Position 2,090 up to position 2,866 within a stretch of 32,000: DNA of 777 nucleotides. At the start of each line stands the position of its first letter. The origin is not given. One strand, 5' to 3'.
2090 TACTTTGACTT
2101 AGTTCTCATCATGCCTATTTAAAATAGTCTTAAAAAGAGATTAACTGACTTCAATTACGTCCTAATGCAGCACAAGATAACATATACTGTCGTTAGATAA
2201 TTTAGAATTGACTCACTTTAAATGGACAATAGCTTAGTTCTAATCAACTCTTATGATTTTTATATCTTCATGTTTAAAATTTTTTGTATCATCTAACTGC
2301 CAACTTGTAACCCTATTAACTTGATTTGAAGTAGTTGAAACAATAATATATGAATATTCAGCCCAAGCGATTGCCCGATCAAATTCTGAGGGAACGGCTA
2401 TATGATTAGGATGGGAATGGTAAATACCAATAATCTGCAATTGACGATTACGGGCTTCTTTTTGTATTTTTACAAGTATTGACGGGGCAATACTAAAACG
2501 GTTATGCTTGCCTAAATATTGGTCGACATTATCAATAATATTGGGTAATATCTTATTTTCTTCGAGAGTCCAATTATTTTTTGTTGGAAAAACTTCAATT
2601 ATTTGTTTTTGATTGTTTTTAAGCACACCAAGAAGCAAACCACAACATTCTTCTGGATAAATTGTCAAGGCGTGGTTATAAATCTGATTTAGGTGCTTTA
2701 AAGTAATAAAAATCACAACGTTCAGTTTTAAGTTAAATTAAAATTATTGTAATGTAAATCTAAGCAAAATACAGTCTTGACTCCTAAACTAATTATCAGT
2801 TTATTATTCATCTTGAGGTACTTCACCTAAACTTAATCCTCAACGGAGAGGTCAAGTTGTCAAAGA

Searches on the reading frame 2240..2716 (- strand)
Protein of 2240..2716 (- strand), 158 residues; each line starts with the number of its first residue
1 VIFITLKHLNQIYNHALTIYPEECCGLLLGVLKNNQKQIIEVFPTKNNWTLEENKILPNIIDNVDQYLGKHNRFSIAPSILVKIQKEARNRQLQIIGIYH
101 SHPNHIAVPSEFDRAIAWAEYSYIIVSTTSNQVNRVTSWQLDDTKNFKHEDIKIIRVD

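Call 81: search_protein_families(library=pfam, proteins=[window:2240-2716:-], max_evalue=0.00001)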
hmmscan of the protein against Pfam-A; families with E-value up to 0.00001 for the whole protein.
window:2240-2716:- (158 aa): 2 families
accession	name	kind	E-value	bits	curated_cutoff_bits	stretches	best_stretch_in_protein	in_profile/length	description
PF14464.11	Prok-JAB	-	1.2e-24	86.8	25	1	7-141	3-113/114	Prokaryotic homologs of the JAB domain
PF01398.27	JAB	-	5.2e-09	36.4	22.5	1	10-114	14-105/117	JAB1/Mov34/MPN/PAD-1 ubiquitin protease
